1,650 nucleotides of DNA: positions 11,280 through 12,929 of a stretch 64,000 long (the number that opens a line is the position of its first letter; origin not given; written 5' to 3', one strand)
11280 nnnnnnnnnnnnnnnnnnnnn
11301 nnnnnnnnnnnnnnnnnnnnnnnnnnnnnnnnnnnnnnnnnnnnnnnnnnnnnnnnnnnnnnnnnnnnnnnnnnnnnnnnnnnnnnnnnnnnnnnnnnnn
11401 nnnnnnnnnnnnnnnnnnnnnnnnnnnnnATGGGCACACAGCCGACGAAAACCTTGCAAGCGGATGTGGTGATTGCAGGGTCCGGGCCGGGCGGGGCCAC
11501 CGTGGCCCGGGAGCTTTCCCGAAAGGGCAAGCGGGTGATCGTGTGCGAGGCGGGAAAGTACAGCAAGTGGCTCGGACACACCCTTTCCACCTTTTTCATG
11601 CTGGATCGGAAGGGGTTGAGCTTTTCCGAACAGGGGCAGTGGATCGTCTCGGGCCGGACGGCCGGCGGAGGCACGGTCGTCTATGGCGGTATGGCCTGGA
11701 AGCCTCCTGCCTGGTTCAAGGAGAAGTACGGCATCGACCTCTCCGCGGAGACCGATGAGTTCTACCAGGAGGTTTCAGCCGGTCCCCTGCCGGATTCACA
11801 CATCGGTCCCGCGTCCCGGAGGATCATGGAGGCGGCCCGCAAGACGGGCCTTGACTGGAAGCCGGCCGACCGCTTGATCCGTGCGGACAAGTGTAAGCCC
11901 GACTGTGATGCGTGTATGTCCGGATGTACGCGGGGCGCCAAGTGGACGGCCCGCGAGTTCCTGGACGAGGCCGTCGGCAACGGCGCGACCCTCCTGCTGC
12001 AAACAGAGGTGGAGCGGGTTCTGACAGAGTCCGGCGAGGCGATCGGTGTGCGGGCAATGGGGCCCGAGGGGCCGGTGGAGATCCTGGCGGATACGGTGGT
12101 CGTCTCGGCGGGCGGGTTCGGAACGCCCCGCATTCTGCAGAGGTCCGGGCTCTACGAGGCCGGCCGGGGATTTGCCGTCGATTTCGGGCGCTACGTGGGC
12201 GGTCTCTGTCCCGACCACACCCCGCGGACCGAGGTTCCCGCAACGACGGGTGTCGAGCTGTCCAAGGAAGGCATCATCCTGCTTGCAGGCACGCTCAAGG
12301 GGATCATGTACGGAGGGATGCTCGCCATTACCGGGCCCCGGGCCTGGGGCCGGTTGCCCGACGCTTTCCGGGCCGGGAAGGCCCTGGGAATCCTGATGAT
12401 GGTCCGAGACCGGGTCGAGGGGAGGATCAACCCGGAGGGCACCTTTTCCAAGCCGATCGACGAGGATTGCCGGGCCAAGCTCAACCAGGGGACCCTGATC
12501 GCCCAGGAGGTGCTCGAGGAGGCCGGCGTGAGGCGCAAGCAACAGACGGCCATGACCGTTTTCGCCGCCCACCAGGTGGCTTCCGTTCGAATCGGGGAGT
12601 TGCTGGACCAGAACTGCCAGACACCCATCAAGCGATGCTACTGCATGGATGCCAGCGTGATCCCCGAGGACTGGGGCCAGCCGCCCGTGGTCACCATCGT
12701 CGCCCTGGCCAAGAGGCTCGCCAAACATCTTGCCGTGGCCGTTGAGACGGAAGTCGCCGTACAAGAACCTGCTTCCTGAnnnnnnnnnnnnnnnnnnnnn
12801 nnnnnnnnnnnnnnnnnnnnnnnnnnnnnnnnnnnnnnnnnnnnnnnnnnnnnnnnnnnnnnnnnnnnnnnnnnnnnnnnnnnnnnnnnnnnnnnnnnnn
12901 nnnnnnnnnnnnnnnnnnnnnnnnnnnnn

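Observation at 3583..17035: Corrinoid-dependent methyltransferase system with its reductive activase encoded in a separate operon together with DUF1302/DUF1329 outer-membrane proteins: putative uptake-and-demethylation island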

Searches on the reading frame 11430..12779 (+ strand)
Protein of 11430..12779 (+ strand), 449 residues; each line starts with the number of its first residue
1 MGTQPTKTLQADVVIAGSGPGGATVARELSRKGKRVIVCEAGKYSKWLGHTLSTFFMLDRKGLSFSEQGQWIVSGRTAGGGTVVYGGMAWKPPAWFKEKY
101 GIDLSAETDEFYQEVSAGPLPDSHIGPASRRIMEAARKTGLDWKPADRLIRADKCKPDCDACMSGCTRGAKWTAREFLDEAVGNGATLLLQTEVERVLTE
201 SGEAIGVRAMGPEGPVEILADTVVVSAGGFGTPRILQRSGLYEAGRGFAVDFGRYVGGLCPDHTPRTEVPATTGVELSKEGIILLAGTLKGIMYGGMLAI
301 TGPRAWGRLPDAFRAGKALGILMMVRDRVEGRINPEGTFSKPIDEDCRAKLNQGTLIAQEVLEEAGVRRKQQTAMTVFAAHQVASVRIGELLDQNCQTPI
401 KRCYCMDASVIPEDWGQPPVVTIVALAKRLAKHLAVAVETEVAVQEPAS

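Call 3: search_protein_families(library=pfam, proteins=[window:11430-12779:+])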
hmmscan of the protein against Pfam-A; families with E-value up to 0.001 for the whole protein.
window:11430-12779:+ (449 aa): 9 families
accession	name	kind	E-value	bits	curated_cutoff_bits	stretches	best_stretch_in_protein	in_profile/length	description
PF00732.25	GMC_oxred_N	-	2.7e-22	80.1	23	1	67-241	14-202/218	GMC oxidoreductase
PF00890.30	FAD_binding_2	-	3e-09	37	20.4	1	12-44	1-33/414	FAD binding domain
PF01266.30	DAO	-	7e-09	36.1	27.9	1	12-252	1-231/353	FAD dependent oxidoreductase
PF07992.20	Pyr_redox_2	-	4.5e-07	30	26.1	1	12-53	2-43/291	Pyridine nucleotide-disulphide oxidoreductase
PF01494.25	FAD_binding_3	-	2e-05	24.4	22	1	11-201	2-109/349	FAD binding domain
PF12831.13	FAD_oxidored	-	6.3e-05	22.9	27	0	12-43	1-32/416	FAD dependent oxidoreductase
PF03486.20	HI0933_like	-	0.00026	21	50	0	12-43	2-33/244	HI0933-like protein Rossmann domain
PF05199.19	GMC_oxred_C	-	0.00043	21.3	24.6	1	372-427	79-139/139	GMC oxidoreductase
PF01946.23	Thi4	-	0.00053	19.7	26.2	0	8-41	15-49/235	Thi4 family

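Call 21: search_protein_families(library=ncbifam, proteins=[window:11430-12779:+], max_evalue=0.00001)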
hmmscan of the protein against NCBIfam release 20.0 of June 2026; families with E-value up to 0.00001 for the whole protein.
window:11430-12779:+ (449 aa): 13 families
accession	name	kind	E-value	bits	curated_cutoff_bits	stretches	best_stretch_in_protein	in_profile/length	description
TIGR04542.1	GMC_mycofac_2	equivalog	1.5e-17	63.7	400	1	12-244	1-240/425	mycofactocin system GMC family oxidoreductase MftG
TIGR03970.1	mycofact_MftG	equivalog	3.3e-14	52.7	387.45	1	124-434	147-486/487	mycofactocin dehydrogenase MftG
NF002550.0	PRK02106.1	subfamily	7.8e-10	37.9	605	1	168-241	196-272/563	choline dehydrogenase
NF058674.1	CholsOxChoxAB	equivalog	9.5e-08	31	850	0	10-47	5-40/535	cholesterol oxidase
NF004834.1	PRK06185.1-3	subfamily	9.8e-08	31.2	500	0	172-244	109-181/420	FAD-dependent oxidoreductase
NF041385.1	Dggglyphlred_Halo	equivalog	1.1e-07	30.8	700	0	10-42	4-36/405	digeranylgeranylglycerophospholipid reductase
NF038210.1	GMC_mycofac_3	equivalog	1.6e-07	30.6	300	0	317-434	301-412/418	mycofactocin system GMC family oxidoreductase MftG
NF004789.0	PRK06134.1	subfamily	3.4e-07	29.2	747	0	180-233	226-280/581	FAD-dependent oxidoreductase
NF009476.0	PRK12839.1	equivalog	4.2e-07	28.5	940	0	177-242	220-286/572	FAD-dependent oxidoreductase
TIGR02032.1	GG-red-SF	subfamily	4.6e-07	29.8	158.8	0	12-43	2-33/297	geranylgeranyl reductase family protein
NF006130.0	PRK08274.1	equivalog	1.2e-06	27.6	369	1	10-243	5-205/467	FAD-dependent tricarballylate dehydrogenase TcuA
NF004835.0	PRK06185.1-4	equivalog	5.3e-06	25.5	601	0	185-229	127-171/411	FAD-dependent oxidoreductase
TIGR02462.1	pyranose_ox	equivalog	7.2e-06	25.2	544.9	0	12-44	2-34/548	pyranose oxidase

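Call 64: search_solved_structures(query=window:11430-12779:+, max_evalue=0.01)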
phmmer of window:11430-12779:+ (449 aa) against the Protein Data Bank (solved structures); distinct sequences matched with E-value up to 0.01: 37.
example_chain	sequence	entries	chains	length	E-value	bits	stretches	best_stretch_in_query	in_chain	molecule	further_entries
9fl2_A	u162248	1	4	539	7.2e-07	31.6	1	9-66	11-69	pyranose oxidase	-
8hdd_A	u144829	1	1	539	8.7e-06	28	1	6-43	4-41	Glucose dehydrogenase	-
6a2u_B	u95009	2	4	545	8.8e-06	28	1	6-43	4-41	Glucose dehydrogenase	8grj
3t37_A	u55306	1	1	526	9.8e-06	27.8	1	121-241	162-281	Probable dehydrogenase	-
4ha6_A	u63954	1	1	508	1.8e-05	27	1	121-241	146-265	Pyridoxine 4-oxidase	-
2qa2_A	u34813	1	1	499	6.8e-05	25.1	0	173-234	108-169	Polyketide oxygenase CabE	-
1kdg_A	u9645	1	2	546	7.7e-05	24.9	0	10-92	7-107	cellobiose dehydrogenase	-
4qi6_A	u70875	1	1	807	7.9e-05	24.8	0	184-241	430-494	Cellobiose dehydrogenase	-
7dve_A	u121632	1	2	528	9.2e-05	24.6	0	9-36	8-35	6'''-hydroxyparomomycin C oxidase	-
4qi7_A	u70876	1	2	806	9.8e-05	24.5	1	9-241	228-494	Cellobiose dehydrogenase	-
7yx3_A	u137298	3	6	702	0.00013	24.1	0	184-242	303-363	Putative GMC-type oxidoreductase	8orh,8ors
8b7s_A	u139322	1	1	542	0.00013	24.1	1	159-243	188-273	Chloramphenicol-inactivating oxidoreductase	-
4k2x_A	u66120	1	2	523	0.00013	24.1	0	9-68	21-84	Polyketide oxygenase/hydroxylase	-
1naa_A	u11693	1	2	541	0.00013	24.1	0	12-92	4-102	Cellobiose dehydrogenase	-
4z24_A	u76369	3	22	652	0.00014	24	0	184-242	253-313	GMC-type oxidoreductase R135 | Putative GMC-type oxidoreductase R135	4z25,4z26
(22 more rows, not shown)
